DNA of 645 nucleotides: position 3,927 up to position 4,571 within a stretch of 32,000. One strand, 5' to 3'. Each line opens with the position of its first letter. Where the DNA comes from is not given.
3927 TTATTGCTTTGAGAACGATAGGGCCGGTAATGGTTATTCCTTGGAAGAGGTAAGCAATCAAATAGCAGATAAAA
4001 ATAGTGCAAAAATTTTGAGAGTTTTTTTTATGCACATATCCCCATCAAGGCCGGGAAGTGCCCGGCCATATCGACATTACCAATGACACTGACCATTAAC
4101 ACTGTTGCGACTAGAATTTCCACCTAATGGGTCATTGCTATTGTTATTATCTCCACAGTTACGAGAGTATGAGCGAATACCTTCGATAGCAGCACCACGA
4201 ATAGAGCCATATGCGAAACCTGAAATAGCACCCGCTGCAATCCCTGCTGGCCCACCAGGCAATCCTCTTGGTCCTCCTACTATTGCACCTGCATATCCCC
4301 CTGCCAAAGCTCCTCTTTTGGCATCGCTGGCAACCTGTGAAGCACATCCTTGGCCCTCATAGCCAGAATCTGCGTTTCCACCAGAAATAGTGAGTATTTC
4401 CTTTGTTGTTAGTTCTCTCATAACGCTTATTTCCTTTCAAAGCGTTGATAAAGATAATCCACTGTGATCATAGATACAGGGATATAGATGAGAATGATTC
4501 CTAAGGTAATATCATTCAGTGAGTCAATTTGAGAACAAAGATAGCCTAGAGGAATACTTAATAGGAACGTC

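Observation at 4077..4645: Candidate undescribed class II microcin with cognate immunity gene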

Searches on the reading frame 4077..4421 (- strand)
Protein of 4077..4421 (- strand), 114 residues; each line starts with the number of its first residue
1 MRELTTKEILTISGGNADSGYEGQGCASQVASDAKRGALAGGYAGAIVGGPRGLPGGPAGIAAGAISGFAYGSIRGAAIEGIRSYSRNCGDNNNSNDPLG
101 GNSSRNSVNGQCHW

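Call 3: search_protein_families(library=pfam, proteins=[window:4077-4421:-], max_evalue=10)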
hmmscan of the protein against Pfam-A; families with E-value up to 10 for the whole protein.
window:4077-4421:- (114 aa): 5 families
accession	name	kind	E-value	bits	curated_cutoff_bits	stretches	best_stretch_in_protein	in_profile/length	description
PF10439.15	Bacteriocin_IIc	-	0.0046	17.3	27.1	1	2-67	5-55/59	Bacteriocin class II with double-glycine leader peptide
PF13441.11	Gly-zipper_YMGG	-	0.006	16.7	28.9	1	34-77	3-44/45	YMGG-like Gly-zipper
PF13436.11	Gly-zipper_OmpA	-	0.0063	16.7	27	1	32-76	2-44/44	Glycine-zipper domain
PF17508.7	MccV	-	0.56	11.2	27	1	1-52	1-47/104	Microcin V bacteriocin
PF20721.2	C19orf12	-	8.2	6.6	30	0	31-70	40-74/163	C19orf12-like protein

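Call 4: search_protein_families(library=ncbifam, proteins=[window:4077-4421:-], max_evalue=10)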
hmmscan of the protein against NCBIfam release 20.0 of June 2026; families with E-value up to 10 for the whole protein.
window:4077-4421:- (114 aa): 3 families
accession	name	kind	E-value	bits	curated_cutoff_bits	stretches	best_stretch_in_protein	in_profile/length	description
NF038224.1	OmpA_like_CmpA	equivalog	0.38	10.3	300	1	28-76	35-81/233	C-OmpA-like family protein CmpA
NF053611.1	YiaD_Gzip_OmpA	equivalog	0.86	9.3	175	1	24-79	11-71/206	YiaD family glycine zipper/OmpA-like lipoprotein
NF053524.1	thylo_ssl2009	equivalog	1.7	9.4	58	1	60-90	10-40/90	ssl2009 family thylakoid membrane protein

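Call 6: find_homologous_proteins(query=window:4077-4421:-, max_evalue=0.01)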
Query window:4077-4421:- (114 aa): 4 proteins with E <= 0.01 among 93 candidates.
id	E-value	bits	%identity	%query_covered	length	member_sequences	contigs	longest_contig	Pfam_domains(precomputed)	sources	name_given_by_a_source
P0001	6.0e-61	222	94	100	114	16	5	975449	-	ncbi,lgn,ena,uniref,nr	ncbi:hypothetical protein [Serratia proteamaculans]|uniref:Bacteriocin n=1 Tax=Serratia proteamacula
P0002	1.8e-46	175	78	100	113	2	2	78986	-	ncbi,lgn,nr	ncbi:TPA: hypothetical protein SMI57_004658 [Serratia liquefaciens]|nr:hypothetical protein [Serrati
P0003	5.2e-31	125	98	57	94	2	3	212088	-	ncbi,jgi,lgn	ncbi:TPA: hypothetical protein ACG0BA_001154 [Serratia odorifera]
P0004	8.9e-30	121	71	78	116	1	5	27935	-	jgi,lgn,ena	-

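Call 19: find_related_loci(query=A1, collection=genome_contigs, flank=6000)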
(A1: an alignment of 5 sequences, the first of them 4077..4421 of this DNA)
Query A1 (114 aa) in genome_contigs; peptide patterns used: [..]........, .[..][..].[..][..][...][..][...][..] (x = any residue, [..] = any of these).
138 stretches matched a pattern; 2 encode a relative of the query (tblastn E <= 1e-3); 2 distinct loci.
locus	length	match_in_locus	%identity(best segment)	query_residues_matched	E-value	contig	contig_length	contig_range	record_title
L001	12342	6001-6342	94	1-114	6e-53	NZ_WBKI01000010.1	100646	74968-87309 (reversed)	Serratia proteamaculans strain CCUG 14510 contig_0000010, whole genome shotgun sequence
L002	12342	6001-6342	91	1-114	6e-51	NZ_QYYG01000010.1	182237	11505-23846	Serratia inhibens strain S40 scaffold_10, whole genome shotgun sequence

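Call 23: find_encoding_contigs(protein=P0004, flank=8000, max_places=5)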
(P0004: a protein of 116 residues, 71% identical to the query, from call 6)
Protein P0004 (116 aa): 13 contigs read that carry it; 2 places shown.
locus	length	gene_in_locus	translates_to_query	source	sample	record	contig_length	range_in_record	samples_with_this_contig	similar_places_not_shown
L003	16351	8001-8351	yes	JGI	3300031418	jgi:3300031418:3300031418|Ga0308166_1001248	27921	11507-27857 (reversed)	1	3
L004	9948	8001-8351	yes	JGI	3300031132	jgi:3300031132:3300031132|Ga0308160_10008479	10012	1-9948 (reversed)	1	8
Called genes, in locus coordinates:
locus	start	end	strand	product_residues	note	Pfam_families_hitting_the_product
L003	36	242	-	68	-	-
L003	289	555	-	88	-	-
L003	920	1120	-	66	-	-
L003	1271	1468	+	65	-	-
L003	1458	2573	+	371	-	PF02486:Rep_trans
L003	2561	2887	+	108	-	-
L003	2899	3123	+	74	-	-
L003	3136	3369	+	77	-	-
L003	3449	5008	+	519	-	-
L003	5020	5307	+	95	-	PF10734:DUF2523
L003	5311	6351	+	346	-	PF05707:Zot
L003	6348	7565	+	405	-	PF00263:Secretin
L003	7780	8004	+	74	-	-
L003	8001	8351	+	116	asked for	-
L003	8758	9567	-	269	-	-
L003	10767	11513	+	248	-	PF00589:Phage_integrase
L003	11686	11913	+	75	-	-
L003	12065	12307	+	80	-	PF03693:ParD_antitoxin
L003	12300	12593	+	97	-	PF05016:ParE_toxin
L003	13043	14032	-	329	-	PF01051:Rep3_N, PF21205:Rep3_C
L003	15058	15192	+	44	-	-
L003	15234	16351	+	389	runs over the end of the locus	PF00376:MerR, PF01656:CbiA, PF13614:AAA_31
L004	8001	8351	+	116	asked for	-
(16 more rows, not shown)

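Call 29: search_protein_representatives(alignment_id=A2)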
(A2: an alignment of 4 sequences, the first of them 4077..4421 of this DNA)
Query: 4 sequences, 113 profile positions. Proteins with E-value up to 0.001 (for the whole library): 22; up to 1e-10: 5; up to 1e-30: 0. The best 22 are listed.
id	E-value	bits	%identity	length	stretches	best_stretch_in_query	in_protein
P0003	7.3e-27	110.1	-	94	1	1-66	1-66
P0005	1.7e-23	99.2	-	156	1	2-111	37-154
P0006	3.5e-20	88.5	-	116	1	3-113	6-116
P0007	1.9e-17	79.7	-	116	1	1-113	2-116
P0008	2.0e-15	73.2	-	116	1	1-113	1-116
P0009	2.0e-08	50.7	-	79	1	3-65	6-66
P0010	5.7e-08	49.2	-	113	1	1-113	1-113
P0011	2.9e-07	46.9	-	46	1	1-35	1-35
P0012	1.7e-06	44.4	-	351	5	33-90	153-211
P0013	1.8e-06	44.4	-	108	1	2-113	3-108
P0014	2.3e-06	44.0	-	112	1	1-113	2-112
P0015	1.7e-05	41.3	-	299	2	28-79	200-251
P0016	2.2e-05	40.9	-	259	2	27-73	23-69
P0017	2.4e-05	40.8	-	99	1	2-88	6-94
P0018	3.1e-05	40.4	-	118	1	1-112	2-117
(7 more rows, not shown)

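Call 38: search_dna_similar(query=window:4077-4421:-, collection=plasmids, mode=protein, max_evalue=0.001, max_rows=25)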
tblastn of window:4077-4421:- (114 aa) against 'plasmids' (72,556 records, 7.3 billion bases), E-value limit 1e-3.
Records with a match: 3; places in all: 3; records where one place covers at least 80% of the query: 3.
Best place of each record, by identity: <60% 3.
By first word of the organism name: Duffyella 2; Pantoea 1.
By predicted mobility (MOB-suite, as given by PLSDB): non-mobilizable 3.
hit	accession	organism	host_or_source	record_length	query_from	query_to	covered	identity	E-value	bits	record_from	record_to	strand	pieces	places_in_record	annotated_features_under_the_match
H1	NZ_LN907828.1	Duffyella gerundensis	-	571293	1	114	100%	42.7%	9e-5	47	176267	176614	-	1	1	hypothetical protein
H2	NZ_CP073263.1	Duffyella gerundensis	Lolium perenne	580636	1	114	100%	42.7%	9e-5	47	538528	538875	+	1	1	hypothetical protein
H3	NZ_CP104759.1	Pantoea piersonii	Homo sapiens,Cell culture,Unstimulated ...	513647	1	114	100%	37.0%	4e-8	56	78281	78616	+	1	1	hypothetical protein (x2)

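Call 39: search_dna_similar(query=window:4077-4421:-, collection=phages, mode=protein, max_evalue=0.001, max_rows=25)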
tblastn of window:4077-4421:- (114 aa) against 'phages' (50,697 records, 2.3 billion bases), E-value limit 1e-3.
No match.

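Call 42: find_encoding_contigs(protein=P0003, flank=3000, max_places=4)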
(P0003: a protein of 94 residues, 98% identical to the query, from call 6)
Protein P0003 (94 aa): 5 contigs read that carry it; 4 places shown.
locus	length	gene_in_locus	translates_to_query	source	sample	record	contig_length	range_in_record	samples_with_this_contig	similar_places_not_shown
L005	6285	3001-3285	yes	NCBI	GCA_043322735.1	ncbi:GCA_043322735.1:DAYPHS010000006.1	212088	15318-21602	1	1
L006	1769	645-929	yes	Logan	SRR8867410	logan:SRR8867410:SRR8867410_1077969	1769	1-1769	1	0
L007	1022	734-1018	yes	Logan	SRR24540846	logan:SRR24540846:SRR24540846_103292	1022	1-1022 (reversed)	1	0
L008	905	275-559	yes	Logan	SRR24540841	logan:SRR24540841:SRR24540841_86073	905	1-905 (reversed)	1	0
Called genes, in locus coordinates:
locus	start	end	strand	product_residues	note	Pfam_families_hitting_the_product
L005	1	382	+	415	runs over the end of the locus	PF07690:MFS_1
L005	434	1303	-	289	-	PF01479:S4, PF00849:PseudoU_synth_2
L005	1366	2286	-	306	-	PF00491:Arginase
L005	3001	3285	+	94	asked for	-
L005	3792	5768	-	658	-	PF02784:Orn_Arg_deC_N, PF17810:Arg_decarb_HB, PF17944:Arg_decarbox_C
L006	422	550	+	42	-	-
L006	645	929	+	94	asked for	-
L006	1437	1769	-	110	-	?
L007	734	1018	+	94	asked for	-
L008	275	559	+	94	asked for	-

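Call 43: find_encoding_contigs(protein=P0002, flank=6000, max_places=4)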
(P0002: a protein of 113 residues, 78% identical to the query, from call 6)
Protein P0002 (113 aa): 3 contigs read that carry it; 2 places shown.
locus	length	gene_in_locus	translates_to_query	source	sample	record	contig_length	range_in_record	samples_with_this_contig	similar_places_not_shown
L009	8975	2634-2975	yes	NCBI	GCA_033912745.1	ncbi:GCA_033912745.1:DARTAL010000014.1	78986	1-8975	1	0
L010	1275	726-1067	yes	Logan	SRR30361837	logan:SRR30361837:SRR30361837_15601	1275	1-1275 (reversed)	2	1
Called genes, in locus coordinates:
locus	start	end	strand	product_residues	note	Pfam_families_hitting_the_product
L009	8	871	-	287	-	PF01479:S4, PF00849:PseudoU_synth_2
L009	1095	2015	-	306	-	PF00491:Arginase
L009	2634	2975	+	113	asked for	-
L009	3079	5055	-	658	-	PF02784:Orn_Arg_deC_N, PF17810:Arg_decarb_HB, PF17944:Arg_decarbox_C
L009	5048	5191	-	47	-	PF11036:YqgB (weak)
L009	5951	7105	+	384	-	PF00438:S-AdoMet_synt_N, PF02772:S-AdoMet_synt_M, PF02773:S-AdoMet_synt_C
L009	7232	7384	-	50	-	PF01848:HOK_GEF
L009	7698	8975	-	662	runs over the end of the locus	PF01032:FecCD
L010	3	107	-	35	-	?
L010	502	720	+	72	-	-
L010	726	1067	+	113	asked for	-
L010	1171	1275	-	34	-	?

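Call 49: get_annotated_region(hit=H3, flank=8000)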
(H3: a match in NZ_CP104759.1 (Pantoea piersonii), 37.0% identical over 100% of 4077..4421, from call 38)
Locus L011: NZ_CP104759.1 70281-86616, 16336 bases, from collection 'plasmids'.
description: Pantoea piersonii strain GABEKP28 plasmid pGABEKP28_1, complete sequence
organism: Pantoea piersonii (NCBI taxid 2364647)
taxonomy: Bacteria; Pseudomonadota; Gammaproteobacteria; Enterobacterales; Erwiniaceae; Pantoea; Pantoea piersonii
host: -; source: Homo sapiens,Cell culture,Unstimulated saliva,Unstimulated saliva; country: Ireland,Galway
typing (MOB-suite, as given by PLSDB): non-mobilizable; replicon rep_cluster_1232
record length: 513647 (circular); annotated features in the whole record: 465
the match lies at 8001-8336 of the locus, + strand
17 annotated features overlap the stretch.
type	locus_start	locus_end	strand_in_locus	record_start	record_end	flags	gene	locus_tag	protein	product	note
CDS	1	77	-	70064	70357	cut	-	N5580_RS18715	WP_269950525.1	Arc family DNA-binding protein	-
CDS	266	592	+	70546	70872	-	-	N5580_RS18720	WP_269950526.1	hypothetical protein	-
CDS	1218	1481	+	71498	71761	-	-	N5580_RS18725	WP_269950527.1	XRE family transcriptional regulator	-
CDS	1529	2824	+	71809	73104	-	-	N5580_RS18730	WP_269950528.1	dTDP-4-dehydrorhamnose 3,5-epimerase family protein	-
CDS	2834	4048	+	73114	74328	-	-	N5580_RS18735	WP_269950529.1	MFS transporter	GO:0055085 - transmembrane transport [Evidence IEA]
CDS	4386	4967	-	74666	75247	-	-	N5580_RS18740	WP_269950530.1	CpmK protein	-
CDS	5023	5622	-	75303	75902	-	-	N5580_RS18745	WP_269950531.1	phosphoethanolamine transferase domain-containing protein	-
CDS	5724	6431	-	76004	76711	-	-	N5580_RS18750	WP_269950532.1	hypothetical protein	-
CDS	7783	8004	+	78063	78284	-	-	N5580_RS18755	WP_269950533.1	hypothetical protein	-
CDS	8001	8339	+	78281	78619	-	-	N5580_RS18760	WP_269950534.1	hypothetical protein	-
CDS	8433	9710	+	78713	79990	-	-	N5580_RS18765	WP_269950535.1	HlyD family secretion protein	-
CDS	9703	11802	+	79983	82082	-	-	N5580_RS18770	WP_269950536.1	peptidase domain-containing ABC transporter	-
CDS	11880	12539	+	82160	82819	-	-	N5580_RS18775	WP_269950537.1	ATP-dependent Clp protease proteolytic subunit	-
CDS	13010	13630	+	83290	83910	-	-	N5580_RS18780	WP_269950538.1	protein phosphatase CheZ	GO:0050920 - regulation of chemotaxis [Evidence IEA]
CDS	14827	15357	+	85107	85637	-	-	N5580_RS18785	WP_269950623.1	hypothetical protein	-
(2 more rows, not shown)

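Call 52: get_annotated_region(hit=H1, flank=8000)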
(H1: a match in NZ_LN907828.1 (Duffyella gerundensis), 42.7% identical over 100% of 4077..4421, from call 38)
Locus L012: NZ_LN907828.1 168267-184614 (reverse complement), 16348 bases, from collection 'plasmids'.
description: Duffyella gerundensis isolate E_g_EM595 plasmid pEM01, complete sequence
organism: Duffyella gerundensis (NCBI taxid 1619313)
taxonomy: Bacteria; Pseudomonadota; Gammaproteobacteria; Enterobacterales; Erwiniaceae; Duffyella; Duffyella gerundensis
host: -; source: -; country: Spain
typing (MOB-suite, as given by PLSDB): non-mobilizable; replicon rep_cluster_1264
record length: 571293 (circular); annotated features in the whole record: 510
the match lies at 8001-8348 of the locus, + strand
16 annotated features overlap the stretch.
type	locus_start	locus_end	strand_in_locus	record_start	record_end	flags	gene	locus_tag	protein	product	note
CDS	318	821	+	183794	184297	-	-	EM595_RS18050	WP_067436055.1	cytochrome b/b6 domain-containing protein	-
CDS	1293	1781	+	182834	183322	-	-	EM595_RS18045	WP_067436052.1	isochorismatase family protein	-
CDS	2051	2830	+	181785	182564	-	-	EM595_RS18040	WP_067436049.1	MBL fold metallo-hydrolase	-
CDS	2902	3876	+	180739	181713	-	-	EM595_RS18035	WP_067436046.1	helix-turn-helix domain-containing protein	GO:0006355 - regulation of DNA-templated transcription [Evidence IEA]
CDS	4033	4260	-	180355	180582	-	-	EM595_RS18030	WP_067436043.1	hypothetical protein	-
CDS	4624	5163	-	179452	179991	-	-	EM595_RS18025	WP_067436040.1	cysteine hydrolase family protein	-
CDS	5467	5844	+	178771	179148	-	-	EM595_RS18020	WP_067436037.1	RidA family protein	-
CDS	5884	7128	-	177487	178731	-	-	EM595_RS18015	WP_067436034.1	aromatic amino acid transporter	GO:0015801 - aromatic amino acid transport [Evidence IEA]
CDS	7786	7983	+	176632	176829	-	-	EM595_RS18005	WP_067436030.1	hypothetical protein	-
CDS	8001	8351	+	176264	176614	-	-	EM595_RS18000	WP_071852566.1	hypothetical protein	-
CDS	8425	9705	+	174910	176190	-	-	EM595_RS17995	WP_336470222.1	HlyD family secretion protein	-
CDS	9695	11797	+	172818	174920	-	-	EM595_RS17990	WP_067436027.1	peptidase domain-containing ABC transporter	-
CDS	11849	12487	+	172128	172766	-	-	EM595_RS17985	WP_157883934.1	ATP-dependent Clp protease proteolytic subunit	-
CDS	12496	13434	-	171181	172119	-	-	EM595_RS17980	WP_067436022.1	LysR family transcriptional regulator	GO:0006355 - regulation of DNA-templated transcription [Evidence IEA]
CDS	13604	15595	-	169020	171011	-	betT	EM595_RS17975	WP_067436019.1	choline BCCT transporter BetT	GO:0071705 - nitrogen compound transport [Evidence IEA]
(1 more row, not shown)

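Call 53: list_cluster_members(proteins=[window:4080-4421:-, window:4430-4645:-, window:3841-4035:-, P0001, P0002])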
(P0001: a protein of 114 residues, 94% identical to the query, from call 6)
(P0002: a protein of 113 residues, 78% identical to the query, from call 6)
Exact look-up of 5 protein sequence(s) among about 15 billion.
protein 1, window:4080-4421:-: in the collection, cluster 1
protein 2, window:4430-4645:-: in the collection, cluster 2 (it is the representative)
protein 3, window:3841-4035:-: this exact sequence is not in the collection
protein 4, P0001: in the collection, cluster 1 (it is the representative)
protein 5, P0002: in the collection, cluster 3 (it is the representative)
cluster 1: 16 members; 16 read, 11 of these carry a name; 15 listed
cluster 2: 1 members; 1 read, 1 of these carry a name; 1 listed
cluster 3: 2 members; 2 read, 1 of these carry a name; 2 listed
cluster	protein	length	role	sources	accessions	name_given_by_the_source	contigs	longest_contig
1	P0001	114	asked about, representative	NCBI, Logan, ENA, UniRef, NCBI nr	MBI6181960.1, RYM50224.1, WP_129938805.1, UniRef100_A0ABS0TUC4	hypothetical protein [Serratia proteamaculans] | Bacteriocin n=1 Tax=Serratia proteamaculans TaxID=28151 RepID=A0ABS0TUC4_SERPR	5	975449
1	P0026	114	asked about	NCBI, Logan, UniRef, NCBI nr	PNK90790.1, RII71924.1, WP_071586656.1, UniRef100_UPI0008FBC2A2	hypothetical protein [Serratia odorifera] | hypothetical protein n=1 Tax=Serratia odorifera TaxID=618 RepID=UPI0008FBC2A2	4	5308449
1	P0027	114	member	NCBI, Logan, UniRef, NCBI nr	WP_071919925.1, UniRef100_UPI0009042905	hypothetical protein [Serratia inhibens] | hypothetical protein n=1 Tax=Serratia inhibens TaxID=2338073 RepID=UPI0009042905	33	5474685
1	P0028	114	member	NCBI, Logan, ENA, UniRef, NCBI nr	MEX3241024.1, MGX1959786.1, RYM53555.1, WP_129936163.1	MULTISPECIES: hypothetical protein [Serratia] | hypothetical protein n=1 Tax=Serratia TaxID=613 RepID=UPI00102225A8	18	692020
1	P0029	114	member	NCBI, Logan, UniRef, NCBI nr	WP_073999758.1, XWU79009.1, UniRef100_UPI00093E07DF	hypothetical protein ACMV5L_21615 [Serratia plymuthica] | hypothetical protein n=1 Tax=Serratia plymuthica TaxID=82996 RepID=UPI00093E07DF | hypothetical protein [Serratia plymuthica]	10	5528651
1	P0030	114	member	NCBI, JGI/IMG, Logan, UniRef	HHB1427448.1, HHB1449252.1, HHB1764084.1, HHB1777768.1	TPA: hypothetical protein ACOQZT_003057 [Serratia odorifera] | hypothetical protein n=1 Tax=Serratia odorifera TaxID=618 RepID=UPI003531C253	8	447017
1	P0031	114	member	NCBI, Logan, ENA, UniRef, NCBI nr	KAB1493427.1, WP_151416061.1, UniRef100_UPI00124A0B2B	hypothetical protein [Serratia proteamaculans] | hypothetical protein n=1 Tax=Serratia proteamaculans TaxID=28151 RepID=UPI00124A0B2B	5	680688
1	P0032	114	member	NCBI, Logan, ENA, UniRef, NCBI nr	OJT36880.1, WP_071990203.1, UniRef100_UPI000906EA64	hypothetical protein [Serratia plymuthica] | hypothetical protein n=1 Tax=Serratia plymuthica TaxID=82996 RepID=UPI000906EA64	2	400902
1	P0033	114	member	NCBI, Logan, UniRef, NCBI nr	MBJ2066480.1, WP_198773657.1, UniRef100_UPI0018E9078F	hypothetical protein [Serratia odorifera] | hypothetical protein n=1 Tax=Serratia odorifera TaxID=618 RepID=UPI0018E9078F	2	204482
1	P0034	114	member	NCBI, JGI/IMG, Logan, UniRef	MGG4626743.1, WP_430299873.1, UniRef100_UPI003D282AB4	hypothetical protein ACLPHD_20640 [Serratia odorifera] | hypothetical protein | hypothetical protein n=1 Tax=Serratia odorifera TaxID=618 RepID=UPI003D282AB4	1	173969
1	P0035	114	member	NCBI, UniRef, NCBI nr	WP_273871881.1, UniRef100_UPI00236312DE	hypothetical protein [Serratia odorifera] | hypothetical protein n=1 Tax=Serratia odorifera TaxID=618 RepID=UPI00236312DE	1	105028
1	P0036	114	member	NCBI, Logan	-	-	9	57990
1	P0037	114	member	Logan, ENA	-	-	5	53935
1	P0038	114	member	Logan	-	-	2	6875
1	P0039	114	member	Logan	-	-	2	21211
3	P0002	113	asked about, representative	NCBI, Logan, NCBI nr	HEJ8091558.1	TPA: hypothetical protein SMI57_004658 [Serratia liquefaciens] | hypothetical protein [Serratia liquefaciens]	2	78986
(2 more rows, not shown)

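Call 54: find_related_loci(query=A2, collection=viral_contigs, flank=8000)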
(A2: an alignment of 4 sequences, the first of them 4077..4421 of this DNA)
Query A2 (114 aa) in viral_contigs; peptide patterns used: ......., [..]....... (x = any residue, [..] = any of these).
58 stretches matched a pattern, but none encodes a relative of the query by tblastn (E <= 1e-3).

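Call 60: find_encoding_contigs(protein=P0005, flank=6000, max_places=3)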
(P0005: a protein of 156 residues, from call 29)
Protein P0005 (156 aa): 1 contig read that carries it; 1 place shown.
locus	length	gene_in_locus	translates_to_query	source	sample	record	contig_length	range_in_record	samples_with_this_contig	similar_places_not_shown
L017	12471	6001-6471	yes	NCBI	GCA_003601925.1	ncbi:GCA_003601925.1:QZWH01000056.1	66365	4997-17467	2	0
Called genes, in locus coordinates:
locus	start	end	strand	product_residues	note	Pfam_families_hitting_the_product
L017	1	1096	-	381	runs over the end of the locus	PF00438:S-AdoMet_synt_N, PF02772:S-AdoMet_synt_M, PF02773:S-AdoMet_synt_C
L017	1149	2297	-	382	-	PF02353:CMAS, PF13489:Methyltransf_23, PF01728:FtsJ (weak), PF13847:Methyltransf_31, PF08241:Methyltransf_11, PF08242:Methyltransf_12, PF13649:Methyltransf_25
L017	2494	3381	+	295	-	PF02311:AraC_binding (weak), PF07883:Cupin_2 (weak), PF12833:HTH_18, PF00165:HTH_AraC (weak)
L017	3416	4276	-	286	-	PF01163:RIO1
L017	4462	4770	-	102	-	PF13693:HTH_35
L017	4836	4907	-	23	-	PF10554:Phage_ASH (weak)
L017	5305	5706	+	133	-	PF00576:Transthyretin, PF24695:PITM1-3 (weak)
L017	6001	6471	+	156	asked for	-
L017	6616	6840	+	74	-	-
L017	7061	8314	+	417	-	PF25919:BSH_CusB (faint), PF00364:Biotin_lipoyl (faint), PF25917:BSH_RND, PF25984:BSH_YknX (faint), PF26002:Beta-barrel_AprE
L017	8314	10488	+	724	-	PF03412:Peptidase_C39, PF00664:ABC_membrane, PF00005:ABC_tran, PF02463:SMC_N (faint)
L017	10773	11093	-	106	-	PF06755:CbtA_toxin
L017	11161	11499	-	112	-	PF06154:CbeA_antitoxin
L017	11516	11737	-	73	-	PF06174:DUF987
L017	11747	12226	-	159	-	PF04002:RadC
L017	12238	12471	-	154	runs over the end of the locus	PF03230:Antirestrict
